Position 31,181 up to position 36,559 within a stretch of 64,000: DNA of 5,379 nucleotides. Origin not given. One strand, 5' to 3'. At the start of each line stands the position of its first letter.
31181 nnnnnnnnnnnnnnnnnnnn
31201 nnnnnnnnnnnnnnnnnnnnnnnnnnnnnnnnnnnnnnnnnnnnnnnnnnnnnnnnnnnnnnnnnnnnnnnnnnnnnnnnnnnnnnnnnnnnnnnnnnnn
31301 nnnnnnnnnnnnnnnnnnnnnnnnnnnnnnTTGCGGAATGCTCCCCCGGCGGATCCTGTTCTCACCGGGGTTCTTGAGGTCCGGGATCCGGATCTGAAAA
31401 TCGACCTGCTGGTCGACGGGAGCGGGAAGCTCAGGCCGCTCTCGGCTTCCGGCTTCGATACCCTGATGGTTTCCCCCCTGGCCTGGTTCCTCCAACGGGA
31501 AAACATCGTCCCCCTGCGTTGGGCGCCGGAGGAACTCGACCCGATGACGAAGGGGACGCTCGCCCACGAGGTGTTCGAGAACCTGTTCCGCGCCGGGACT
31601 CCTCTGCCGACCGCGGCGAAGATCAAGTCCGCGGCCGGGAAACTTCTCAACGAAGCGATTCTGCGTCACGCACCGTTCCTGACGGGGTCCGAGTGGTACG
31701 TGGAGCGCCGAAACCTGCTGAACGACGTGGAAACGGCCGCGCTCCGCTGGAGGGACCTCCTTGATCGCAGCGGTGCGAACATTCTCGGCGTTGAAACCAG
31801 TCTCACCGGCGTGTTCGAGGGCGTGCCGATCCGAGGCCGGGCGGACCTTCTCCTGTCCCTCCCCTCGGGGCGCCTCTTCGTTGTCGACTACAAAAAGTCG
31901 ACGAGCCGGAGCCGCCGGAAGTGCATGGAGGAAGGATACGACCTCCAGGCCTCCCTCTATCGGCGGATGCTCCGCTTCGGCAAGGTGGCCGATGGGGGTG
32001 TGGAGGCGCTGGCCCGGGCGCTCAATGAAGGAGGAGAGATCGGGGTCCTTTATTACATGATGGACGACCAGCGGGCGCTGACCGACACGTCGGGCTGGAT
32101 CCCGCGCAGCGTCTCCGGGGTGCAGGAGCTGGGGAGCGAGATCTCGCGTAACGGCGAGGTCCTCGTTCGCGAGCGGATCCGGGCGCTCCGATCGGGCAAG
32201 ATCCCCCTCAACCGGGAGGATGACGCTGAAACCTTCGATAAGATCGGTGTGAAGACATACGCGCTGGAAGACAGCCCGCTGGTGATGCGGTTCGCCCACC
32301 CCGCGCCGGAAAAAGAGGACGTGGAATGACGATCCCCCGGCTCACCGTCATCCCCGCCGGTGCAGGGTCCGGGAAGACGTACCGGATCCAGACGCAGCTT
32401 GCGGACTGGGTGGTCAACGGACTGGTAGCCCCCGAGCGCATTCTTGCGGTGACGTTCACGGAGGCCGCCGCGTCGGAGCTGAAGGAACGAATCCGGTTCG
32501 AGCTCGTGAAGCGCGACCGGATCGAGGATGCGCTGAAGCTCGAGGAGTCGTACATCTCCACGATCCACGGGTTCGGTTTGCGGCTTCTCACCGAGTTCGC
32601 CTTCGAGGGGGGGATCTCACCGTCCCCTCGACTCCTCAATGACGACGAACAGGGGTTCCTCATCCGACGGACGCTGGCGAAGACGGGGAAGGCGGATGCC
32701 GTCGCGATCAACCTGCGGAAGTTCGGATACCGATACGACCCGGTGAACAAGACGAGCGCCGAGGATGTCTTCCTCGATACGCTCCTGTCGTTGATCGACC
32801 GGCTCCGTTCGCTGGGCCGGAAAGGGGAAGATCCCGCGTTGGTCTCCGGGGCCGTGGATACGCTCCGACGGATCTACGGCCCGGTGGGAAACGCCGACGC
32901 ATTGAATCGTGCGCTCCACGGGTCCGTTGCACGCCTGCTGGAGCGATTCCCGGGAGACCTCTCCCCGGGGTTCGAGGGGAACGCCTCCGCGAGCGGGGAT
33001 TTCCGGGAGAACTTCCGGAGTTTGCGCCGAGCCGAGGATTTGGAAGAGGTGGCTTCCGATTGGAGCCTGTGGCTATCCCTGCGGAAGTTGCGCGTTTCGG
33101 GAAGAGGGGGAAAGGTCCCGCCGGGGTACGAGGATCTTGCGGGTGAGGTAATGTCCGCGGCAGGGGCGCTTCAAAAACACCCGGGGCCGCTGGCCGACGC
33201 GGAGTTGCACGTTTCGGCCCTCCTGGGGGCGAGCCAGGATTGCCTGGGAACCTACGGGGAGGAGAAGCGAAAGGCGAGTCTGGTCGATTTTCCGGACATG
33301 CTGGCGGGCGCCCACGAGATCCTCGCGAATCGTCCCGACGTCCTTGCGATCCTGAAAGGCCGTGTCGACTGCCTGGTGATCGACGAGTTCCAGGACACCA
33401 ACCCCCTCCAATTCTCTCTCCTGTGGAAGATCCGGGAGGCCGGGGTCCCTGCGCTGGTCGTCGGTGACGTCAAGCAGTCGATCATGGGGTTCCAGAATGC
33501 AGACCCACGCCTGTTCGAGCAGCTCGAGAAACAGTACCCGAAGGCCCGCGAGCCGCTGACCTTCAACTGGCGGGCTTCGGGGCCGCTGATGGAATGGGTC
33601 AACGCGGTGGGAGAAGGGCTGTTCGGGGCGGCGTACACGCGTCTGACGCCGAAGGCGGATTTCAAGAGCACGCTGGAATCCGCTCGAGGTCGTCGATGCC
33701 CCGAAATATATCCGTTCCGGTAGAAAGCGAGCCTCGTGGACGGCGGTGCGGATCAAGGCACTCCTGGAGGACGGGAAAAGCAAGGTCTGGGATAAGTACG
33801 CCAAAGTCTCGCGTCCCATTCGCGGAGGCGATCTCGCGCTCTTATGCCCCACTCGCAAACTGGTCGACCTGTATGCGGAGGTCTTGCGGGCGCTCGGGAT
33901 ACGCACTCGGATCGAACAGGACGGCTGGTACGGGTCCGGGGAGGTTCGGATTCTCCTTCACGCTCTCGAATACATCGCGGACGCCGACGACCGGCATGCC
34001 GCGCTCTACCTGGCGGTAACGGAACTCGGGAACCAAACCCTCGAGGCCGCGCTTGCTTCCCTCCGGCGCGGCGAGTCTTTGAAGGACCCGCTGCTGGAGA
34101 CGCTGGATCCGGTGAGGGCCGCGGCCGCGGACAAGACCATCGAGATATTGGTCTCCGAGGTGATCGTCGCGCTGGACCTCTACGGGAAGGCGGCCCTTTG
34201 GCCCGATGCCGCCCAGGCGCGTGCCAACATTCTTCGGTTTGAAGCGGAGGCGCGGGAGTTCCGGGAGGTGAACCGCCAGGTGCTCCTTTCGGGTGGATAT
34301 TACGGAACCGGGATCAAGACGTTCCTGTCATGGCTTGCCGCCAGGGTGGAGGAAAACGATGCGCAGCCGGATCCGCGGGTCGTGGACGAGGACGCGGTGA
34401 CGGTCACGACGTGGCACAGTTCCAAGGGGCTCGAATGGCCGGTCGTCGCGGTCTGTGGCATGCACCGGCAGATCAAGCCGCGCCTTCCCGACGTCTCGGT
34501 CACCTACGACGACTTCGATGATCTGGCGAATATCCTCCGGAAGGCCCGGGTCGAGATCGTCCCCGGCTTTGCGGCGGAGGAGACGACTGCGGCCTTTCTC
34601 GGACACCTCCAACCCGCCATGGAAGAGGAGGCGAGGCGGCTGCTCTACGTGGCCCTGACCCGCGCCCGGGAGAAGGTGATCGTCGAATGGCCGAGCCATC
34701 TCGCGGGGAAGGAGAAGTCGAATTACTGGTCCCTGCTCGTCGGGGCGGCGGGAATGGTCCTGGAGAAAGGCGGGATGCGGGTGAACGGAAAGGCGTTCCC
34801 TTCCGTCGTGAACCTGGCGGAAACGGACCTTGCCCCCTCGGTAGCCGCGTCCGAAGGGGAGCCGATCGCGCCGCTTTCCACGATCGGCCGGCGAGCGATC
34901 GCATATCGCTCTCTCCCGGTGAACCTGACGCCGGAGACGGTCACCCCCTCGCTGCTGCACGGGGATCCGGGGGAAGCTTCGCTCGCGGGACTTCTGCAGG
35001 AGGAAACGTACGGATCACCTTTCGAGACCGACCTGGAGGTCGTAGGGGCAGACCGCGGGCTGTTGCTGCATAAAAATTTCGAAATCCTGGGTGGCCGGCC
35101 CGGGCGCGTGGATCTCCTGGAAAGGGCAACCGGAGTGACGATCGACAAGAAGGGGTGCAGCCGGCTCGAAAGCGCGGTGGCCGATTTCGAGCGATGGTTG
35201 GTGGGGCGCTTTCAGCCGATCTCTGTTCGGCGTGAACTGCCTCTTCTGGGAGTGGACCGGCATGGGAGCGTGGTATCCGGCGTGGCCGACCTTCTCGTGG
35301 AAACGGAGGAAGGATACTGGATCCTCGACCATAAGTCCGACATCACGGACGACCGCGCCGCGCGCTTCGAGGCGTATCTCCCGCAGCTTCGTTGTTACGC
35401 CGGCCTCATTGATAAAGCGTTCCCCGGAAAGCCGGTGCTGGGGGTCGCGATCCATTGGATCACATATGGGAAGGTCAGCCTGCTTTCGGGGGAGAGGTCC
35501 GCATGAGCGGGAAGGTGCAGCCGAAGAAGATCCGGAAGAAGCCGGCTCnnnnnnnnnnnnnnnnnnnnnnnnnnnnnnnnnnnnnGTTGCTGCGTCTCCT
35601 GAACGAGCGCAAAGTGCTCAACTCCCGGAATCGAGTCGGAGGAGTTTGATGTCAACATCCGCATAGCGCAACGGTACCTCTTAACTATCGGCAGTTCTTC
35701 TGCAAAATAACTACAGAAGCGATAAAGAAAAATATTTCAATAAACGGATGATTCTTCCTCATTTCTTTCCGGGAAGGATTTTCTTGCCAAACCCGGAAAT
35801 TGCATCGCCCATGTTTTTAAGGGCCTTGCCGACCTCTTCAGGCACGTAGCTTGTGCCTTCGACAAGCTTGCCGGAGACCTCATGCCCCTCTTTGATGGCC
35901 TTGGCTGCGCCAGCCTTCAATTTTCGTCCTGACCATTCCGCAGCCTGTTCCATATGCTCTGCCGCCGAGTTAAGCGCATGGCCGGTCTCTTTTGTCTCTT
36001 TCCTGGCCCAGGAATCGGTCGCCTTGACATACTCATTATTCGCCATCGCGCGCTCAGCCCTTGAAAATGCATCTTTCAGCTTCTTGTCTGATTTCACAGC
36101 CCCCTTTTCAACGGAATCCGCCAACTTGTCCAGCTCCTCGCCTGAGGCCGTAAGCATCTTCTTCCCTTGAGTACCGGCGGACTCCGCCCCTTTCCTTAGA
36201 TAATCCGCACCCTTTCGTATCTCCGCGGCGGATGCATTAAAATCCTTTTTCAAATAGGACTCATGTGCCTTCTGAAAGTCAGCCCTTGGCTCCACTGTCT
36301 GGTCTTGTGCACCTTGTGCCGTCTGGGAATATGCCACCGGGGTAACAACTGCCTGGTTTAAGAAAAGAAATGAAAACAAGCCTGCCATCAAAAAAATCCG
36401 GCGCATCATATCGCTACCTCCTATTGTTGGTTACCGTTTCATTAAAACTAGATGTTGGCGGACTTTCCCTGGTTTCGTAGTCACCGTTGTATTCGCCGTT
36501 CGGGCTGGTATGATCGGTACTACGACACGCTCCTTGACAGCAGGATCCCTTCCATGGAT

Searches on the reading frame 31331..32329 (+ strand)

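Call 23: search_protein_families(library=pfam, proteins=[window:31331-32329:+], max_evalue=0.001)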
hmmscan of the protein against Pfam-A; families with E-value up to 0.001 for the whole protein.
window:31331-32329:+ (332 aa): 1 family
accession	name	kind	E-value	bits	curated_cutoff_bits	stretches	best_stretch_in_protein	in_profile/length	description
PF12705.13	PDDEXK_1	-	2.2e-19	70.8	22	1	37-294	2-232/247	PD-(D/E)XK nuclease superfamily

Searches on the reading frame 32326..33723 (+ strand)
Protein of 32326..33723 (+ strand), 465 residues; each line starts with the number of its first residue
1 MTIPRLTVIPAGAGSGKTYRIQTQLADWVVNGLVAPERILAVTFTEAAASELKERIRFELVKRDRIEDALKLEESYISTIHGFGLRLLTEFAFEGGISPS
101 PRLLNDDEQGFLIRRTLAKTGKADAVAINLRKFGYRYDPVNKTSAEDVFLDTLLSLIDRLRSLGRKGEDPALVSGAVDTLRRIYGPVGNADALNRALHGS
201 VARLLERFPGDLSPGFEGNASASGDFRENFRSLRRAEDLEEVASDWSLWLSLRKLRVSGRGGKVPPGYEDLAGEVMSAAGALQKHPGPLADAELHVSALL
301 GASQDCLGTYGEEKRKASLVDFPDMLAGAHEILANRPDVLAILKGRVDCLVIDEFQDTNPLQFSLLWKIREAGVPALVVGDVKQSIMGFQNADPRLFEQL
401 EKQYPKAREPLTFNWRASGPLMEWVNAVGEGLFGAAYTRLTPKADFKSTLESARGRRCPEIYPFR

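Call 23: search_protein_families(library=pfam, proteins=[window:32326-33723:+], max_evalue=0.001)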
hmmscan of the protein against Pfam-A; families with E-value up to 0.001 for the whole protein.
window:32326-33723:+ (465 aa): 3 families
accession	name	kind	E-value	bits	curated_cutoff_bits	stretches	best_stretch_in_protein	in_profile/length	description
PF00580.27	UvrD-helicase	-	5e-45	154.7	23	1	7-405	16-271/271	UvrD/REP helicase N-terminal domain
PF13245.12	AAA_19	-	1e-16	61.8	25.1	1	6-389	13-133/134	AAA domain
PF13604.12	AAA_30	-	0.00031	21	27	0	5-58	19-68/191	AAA domain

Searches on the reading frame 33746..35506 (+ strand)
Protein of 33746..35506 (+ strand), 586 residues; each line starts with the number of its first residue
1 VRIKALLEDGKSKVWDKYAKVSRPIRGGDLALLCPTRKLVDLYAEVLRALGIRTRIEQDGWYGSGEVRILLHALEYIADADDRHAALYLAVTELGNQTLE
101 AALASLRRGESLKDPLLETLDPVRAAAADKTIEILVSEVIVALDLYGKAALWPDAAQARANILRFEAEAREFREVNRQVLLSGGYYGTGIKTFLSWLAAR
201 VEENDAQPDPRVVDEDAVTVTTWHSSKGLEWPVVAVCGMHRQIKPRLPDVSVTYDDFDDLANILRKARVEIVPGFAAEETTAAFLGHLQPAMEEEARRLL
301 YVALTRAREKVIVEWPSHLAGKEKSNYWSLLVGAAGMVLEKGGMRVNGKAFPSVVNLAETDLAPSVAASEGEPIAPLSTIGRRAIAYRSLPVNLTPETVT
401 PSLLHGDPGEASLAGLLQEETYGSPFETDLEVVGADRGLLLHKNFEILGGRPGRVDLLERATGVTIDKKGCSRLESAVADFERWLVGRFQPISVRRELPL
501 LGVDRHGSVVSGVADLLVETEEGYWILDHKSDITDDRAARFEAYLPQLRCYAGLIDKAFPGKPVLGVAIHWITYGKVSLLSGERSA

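Call 23: search_protein_families(library=pfam, proteins=[window:33746-35506:+], max_evalue=0.001)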
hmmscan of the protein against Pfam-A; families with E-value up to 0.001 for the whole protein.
window:33746-35506:+ (586 aa): 3 families
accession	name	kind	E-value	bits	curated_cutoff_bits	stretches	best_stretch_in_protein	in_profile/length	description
PF13361.12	UvrD_C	-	1.1e-15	58.3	25.6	1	214-315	283-347/350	UvrD-like helicase C-terminal domain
PF13538.12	UvrD_C_2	-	2.9e-10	40.3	27.4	1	290-313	28-51/52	UvrD-like helicase C-terminal domain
PF12705.13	PDDEXK_1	-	0.00021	21.8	22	1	469-558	88-172/247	PD-(D/E)XK nuclease superfamily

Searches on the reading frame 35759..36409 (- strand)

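Call 23: search_protein_families(library=pfam, proteins=[window:35759-36409:-], max_evalue=0.001)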
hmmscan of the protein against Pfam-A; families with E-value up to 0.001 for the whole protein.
window:35759-36409:- (216 aa): 1 family
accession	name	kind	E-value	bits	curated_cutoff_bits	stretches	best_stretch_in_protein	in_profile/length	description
PF06911.18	Senescence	-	0.00032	21.1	24.6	0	64-205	3-86/184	Senescence domain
